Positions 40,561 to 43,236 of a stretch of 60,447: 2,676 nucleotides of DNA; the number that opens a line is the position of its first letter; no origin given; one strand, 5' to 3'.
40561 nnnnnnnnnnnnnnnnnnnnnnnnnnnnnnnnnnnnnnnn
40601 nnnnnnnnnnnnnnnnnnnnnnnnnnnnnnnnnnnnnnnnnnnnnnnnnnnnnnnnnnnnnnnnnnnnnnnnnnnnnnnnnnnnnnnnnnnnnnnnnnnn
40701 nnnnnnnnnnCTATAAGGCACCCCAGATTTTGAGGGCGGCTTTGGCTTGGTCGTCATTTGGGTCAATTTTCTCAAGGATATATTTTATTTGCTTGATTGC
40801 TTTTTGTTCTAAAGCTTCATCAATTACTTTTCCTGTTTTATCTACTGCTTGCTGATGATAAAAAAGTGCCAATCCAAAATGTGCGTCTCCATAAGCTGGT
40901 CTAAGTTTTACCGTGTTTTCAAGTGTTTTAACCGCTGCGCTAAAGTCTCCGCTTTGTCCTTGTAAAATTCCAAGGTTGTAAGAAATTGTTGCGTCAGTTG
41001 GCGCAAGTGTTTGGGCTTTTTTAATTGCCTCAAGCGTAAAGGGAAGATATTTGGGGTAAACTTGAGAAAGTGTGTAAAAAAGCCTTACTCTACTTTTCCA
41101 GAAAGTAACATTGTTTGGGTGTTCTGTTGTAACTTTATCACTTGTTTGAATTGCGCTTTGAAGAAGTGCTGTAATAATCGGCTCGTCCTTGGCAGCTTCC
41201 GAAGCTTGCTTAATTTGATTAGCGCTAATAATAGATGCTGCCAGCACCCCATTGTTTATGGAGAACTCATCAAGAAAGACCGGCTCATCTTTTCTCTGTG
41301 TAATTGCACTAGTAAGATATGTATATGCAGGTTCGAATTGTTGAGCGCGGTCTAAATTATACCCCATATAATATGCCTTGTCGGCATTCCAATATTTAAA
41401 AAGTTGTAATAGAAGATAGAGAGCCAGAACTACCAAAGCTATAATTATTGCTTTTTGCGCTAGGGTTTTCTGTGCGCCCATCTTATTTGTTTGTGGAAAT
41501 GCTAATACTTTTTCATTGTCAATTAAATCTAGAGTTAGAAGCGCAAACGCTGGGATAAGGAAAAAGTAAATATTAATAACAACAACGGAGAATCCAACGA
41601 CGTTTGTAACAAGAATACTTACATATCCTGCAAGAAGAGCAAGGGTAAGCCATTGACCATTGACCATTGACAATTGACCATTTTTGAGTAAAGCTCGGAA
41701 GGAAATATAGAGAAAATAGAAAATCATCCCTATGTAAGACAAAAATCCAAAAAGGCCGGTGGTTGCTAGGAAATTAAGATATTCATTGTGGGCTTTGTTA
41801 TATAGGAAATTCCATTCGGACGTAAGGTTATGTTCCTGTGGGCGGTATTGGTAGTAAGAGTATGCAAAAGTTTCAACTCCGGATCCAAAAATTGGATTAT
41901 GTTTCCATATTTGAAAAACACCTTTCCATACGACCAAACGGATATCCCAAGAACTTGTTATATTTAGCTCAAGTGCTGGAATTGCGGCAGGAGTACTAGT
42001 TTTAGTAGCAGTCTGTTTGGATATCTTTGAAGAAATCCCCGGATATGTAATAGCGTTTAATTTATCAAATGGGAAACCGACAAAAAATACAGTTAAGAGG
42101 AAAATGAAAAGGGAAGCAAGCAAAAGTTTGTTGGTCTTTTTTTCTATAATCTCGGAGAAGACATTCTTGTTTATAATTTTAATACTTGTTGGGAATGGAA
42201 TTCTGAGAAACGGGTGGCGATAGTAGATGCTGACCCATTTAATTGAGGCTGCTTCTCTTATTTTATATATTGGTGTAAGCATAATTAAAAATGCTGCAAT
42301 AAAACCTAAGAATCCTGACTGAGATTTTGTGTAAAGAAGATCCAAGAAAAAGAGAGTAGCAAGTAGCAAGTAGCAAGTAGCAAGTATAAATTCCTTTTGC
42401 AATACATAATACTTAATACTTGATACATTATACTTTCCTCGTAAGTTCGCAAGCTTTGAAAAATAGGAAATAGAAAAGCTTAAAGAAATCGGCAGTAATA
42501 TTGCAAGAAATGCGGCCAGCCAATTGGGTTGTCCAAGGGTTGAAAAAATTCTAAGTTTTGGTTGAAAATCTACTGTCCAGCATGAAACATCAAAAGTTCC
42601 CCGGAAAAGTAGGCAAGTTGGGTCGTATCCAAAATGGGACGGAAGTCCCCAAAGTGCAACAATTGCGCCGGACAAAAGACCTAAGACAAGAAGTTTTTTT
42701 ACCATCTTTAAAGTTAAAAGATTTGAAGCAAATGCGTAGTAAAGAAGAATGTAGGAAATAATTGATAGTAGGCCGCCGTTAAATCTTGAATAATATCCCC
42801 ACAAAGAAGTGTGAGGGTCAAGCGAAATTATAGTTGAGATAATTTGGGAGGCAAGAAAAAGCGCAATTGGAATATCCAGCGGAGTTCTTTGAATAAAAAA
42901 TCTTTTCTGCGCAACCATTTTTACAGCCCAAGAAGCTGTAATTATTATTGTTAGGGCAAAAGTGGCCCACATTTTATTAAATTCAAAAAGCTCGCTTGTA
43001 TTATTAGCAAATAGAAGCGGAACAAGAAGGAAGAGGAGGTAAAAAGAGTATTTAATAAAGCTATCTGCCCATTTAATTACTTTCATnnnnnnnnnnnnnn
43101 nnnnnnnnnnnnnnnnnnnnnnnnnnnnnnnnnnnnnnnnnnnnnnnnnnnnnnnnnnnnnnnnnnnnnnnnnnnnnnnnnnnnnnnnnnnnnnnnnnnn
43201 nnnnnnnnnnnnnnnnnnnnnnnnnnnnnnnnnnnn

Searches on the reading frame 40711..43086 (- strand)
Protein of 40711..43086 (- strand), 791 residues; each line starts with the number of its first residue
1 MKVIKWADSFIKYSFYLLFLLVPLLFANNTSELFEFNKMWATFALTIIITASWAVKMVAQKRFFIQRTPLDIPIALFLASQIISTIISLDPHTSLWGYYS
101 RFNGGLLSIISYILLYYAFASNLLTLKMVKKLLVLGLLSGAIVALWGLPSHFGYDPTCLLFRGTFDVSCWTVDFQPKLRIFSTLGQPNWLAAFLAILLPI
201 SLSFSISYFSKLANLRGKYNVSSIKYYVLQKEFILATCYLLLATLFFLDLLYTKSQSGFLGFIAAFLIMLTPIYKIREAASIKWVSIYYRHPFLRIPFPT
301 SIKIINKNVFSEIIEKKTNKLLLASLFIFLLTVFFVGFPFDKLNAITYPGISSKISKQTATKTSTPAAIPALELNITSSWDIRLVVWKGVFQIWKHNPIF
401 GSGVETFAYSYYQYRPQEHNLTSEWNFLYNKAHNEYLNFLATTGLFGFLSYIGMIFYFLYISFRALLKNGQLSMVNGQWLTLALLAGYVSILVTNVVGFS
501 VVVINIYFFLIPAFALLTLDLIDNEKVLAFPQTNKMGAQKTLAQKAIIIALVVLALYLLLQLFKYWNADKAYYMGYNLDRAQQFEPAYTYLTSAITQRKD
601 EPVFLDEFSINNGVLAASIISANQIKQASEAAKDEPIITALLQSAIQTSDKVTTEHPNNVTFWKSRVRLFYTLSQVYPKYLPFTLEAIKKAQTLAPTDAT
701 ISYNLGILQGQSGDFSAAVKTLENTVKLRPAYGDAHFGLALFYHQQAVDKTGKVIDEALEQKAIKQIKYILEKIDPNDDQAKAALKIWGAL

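Call 99: search_protein_families(library=pfam, proteins=[window:40711-43086:-], max_evalue=0.001)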
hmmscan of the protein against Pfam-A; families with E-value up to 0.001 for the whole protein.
window:40711-43086:- (791 aa): 3 families
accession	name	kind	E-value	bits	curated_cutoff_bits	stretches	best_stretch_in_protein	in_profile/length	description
PF04932.20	Wzy_C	-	1e-13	51.8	31.7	1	243-452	3-149/149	O-Antigen ligase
PF13414.12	TPR_11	-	1.1e-06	28.7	26.8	0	711-746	6-41/42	TPR repeat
PF13432.12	TPR_16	-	3.2e-05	24.7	32.7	1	703-746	1-45/65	Tetratricopeptide repeat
